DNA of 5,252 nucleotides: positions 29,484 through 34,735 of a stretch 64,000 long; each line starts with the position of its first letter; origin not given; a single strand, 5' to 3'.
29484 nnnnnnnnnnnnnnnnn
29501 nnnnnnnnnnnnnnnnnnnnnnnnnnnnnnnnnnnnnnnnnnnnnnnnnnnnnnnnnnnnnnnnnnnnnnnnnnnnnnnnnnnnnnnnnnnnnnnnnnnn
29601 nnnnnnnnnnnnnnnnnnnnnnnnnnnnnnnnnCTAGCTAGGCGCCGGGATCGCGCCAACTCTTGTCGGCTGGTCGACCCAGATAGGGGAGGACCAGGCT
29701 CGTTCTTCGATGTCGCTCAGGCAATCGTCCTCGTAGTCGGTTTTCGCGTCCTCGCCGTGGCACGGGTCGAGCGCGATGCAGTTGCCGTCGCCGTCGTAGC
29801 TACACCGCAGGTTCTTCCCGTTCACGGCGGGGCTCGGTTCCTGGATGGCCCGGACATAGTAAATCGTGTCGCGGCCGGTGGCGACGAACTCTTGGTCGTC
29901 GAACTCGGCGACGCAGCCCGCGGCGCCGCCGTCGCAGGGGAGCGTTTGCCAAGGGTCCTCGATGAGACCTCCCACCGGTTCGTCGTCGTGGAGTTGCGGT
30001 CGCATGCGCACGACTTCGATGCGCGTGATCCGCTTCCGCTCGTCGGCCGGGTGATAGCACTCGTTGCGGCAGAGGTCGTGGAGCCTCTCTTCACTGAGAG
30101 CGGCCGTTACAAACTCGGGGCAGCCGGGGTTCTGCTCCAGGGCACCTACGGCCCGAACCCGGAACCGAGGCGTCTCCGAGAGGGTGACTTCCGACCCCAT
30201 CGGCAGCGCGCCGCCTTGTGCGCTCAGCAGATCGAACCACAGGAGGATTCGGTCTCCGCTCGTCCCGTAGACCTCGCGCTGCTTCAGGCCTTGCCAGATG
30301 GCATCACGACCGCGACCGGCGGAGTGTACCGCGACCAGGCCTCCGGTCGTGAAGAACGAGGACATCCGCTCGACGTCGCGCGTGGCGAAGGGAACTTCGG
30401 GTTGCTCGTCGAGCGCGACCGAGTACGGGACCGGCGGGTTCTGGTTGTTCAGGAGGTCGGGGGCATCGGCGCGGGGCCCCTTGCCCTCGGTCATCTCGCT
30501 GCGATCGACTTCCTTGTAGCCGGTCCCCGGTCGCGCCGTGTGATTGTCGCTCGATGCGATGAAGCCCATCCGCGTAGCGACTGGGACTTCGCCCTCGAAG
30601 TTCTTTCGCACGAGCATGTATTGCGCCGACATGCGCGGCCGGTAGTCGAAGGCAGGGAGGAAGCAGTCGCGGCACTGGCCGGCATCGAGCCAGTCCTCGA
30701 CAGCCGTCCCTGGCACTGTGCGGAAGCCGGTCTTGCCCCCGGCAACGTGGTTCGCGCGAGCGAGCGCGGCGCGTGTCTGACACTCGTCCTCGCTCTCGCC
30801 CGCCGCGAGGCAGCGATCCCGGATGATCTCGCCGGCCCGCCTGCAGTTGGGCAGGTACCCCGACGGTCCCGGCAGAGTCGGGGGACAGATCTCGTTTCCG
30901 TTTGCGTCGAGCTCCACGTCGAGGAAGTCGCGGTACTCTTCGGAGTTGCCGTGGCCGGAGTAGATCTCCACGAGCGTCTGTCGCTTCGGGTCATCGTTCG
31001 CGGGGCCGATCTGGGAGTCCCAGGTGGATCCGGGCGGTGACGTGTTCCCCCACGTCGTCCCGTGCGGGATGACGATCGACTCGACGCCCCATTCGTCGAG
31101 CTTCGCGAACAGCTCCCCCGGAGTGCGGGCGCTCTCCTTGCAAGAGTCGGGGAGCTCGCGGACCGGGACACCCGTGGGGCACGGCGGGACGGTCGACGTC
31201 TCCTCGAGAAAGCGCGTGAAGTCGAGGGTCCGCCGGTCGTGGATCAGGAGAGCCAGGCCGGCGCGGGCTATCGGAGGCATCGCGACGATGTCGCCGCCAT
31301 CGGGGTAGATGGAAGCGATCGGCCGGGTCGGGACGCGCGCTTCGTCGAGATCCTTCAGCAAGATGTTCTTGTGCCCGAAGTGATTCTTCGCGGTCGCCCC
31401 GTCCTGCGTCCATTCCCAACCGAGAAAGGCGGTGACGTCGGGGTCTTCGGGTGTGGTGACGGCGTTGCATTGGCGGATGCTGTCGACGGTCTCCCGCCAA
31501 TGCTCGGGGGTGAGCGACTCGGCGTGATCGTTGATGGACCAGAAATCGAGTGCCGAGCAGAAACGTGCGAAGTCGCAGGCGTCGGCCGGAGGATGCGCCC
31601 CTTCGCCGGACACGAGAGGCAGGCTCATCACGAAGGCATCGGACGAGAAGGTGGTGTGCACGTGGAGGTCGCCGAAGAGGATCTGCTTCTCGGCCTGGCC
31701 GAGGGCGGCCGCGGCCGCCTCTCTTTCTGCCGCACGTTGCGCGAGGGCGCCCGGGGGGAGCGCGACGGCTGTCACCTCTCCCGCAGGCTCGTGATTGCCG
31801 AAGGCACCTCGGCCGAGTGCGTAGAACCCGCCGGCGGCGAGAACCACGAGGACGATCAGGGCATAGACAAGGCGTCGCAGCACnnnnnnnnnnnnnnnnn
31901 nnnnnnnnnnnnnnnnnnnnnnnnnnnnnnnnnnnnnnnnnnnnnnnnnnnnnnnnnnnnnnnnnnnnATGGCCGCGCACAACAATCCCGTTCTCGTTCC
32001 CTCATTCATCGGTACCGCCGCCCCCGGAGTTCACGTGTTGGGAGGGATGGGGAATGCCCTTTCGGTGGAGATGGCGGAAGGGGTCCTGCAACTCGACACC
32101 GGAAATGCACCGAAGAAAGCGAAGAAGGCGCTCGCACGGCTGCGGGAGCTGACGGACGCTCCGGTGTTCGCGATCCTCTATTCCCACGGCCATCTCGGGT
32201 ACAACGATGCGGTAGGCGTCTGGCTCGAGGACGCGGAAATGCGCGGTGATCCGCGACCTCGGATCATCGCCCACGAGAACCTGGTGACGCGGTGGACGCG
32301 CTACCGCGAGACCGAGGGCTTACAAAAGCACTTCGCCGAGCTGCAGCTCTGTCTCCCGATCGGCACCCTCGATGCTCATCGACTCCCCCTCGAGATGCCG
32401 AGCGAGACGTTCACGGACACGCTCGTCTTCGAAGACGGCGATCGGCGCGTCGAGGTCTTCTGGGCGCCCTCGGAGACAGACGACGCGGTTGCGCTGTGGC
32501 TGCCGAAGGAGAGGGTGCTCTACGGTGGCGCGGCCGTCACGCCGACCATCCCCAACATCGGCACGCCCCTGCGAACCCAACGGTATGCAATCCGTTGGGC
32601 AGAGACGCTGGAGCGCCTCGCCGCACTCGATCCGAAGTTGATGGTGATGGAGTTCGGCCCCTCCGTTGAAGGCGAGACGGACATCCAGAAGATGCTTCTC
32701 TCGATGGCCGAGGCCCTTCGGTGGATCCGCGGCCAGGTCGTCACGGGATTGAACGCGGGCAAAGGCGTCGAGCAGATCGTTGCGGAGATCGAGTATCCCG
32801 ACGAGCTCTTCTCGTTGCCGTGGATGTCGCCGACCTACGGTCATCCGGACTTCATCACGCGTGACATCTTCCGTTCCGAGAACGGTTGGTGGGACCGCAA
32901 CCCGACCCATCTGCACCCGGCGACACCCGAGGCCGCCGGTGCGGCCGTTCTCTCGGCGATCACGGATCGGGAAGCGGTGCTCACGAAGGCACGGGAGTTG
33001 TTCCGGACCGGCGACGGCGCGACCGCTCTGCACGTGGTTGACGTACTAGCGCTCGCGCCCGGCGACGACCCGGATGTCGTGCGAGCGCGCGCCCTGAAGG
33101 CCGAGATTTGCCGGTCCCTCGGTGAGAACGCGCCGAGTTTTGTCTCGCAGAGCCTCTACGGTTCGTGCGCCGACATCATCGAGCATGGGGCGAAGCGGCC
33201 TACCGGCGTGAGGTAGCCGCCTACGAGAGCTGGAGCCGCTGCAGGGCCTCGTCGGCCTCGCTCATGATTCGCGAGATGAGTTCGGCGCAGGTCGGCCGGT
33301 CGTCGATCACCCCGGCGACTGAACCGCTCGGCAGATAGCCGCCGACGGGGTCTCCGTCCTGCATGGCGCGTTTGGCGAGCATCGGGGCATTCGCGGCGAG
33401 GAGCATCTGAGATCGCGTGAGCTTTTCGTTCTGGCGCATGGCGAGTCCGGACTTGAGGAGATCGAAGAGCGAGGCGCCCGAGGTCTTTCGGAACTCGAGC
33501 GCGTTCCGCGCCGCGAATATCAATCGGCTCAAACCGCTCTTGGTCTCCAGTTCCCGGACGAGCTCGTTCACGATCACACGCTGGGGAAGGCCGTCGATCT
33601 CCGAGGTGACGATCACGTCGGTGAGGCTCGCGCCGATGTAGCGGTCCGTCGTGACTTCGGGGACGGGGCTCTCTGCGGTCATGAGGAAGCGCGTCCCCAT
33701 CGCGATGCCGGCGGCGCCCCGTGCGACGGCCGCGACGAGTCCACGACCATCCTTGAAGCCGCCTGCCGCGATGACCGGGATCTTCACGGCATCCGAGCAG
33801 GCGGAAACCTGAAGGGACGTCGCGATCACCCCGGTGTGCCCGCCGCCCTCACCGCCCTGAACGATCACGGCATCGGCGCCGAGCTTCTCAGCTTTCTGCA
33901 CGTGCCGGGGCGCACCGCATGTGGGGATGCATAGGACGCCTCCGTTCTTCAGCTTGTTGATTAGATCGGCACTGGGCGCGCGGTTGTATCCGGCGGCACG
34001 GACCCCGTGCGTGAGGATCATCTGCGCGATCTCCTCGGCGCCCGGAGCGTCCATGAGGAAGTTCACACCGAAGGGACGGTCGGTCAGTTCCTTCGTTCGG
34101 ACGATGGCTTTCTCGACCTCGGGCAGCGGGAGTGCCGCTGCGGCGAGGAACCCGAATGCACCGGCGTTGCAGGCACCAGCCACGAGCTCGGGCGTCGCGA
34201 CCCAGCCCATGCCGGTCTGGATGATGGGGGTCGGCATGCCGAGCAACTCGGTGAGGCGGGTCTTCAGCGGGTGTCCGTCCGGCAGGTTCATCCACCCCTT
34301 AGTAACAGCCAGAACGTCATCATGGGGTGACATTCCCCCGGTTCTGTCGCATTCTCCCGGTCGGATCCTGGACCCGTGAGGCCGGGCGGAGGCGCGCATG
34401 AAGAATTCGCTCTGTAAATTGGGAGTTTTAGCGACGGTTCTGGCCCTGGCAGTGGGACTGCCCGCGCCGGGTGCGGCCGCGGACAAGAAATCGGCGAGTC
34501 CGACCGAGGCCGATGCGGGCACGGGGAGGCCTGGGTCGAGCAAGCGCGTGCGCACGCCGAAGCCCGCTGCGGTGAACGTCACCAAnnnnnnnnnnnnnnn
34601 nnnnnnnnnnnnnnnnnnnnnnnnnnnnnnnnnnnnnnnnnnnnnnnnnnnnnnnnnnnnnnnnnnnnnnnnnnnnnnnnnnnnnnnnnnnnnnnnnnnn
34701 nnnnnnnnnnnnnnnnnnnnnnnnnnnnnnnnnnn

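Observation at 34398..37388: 996-aa secreted papain-like protein with Cys→Ser at the nucleophile and two C-terminal CxxCH motifs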

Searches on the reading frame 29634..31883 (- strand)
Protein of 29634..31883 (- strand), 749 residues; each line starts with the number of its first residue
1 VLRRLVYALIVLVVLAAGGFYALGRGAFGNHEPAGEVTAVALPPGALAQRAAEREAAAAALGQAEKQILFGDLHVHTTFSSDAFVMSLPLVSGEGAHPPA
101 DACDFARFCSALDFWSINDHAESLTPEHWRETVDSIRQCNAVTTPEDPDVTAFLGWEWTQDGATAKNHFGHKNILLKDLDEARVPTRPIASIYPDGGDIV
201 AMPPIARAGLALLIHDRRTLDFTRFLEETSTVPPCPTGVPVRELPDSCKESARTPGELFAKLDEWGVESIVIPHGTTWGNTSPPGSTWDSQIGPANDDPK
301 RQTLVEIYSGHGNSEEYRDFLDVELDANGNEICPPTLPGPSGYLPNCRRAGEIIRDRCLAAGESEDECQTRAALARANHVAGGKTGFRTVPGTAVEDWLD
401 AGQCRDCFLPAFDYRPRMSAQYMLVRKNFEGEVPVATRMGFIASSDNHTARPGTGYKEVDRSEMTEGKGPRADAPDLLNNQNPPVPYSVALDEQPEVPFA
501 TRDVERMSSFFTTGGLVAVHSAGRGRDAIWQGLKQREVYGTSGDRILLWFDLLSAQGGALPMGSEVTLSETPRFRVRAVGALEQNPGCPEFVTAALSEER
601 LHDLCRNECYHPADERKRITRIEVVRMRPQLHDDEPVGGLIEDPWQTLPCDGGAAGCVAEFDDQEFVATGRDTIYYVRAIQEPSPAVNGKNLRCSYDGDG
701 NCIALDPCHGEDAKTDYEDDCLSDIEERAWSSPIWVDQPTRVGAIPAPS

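Call 12: search_protein_families(library=pfam, proteins=[window:29634-31883:-], max_evalue=0.001)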
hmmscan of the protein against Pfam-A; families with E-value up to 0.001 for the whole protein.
window:29634-31883:- (749 aa): 1 family
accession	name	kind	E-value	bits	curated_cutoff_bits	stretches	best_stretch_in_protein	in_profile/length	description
PF12228.14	DUF3604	-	1.2e-24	87.2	20.4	2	438-548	323-412/591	Protein of unknown function (DUF3604)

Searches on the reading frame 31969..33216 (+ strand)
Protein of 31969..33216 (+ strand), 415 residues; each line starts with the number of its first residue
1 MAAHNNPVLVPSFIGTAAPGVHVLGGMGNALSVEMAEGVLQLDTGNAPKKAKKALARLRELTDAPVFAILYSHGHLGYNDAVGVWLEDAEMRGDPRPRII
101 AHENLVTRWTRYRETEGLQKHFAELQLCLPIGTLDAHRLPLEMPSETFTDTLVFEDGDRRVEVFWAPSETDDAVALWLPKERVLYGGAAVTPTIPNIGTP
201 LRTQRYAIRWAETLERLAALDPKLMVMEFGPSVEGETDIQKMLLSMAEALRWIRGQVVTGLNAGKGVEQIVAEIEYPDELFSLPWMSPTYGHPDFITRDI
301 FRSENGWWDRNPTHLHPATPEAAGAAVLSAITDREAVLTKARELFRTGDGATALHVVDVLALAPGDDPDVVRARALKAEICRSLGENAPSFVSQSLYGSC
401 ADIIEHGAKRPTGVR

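Call 12: search_protein_families(library=pfam, proteins=[window:31969-33216:+], max_evalue=0.001)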
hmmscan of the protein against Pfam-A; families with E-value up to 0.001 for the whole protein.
window:31969-33216:+ (415 aa): 2 families
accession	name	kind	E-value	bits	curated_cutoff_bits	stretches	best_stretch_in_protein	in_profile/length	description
PF14863.12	Alkyl_sulf_dimr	-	1.6e-31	110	26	1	268-406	3-138/139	Alkyl sulfatase dimerisation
PF00753.33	Lactamase_B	-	8.1e-07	29.6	22.7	1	37-226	15-193/196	Metallo-beta-lactamase superfamily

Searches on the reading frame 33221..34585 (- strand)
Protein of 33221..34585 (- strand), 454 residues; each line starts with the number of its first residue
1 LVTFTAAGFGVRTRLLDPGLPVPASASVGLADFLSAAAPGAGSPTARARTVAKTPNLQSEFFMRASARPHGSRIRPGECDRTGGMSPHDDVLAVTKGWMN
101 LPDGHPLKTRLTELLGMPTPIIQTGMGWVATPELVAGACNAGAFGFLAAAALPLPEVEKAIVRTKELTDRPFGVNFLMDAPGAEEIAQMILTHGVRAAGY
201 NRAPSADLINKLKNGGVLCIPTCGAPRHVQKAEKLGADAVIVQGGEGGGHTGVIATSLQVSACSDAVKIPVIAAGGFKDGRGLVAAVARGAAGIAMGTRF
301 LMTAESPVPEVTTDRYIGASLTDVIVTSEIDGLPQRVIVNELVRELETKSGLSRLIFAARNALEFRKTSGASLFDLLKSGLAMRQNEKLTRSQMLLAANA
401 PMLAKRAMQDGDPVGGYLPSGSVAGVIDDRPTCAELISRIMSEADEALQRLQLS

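Call 12: search_protein_families(library=pfam, proteins=[window:33221-34585:-], max_evalue=0.001)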
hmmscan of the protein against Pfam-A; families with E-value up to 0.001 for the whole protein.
window:33221-34585:- (454 aa): 3 families
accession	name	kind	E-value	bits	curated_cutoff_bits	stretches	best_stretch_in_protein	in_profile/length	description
PF03060.21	NMO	-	4.7e-68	230.5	28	2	202-442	122-330/331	Nitronate monooxygenase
PF00478.31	IMPDH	-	6.7e-09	35.6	25.6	1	258-312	197-251/345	IMP dehydrogenase / GMP reductase domain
PF01070.24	FMN_dh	-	2e-05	24.2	24.9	1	225-302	228-307/350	FMN-dependent dehydrogenase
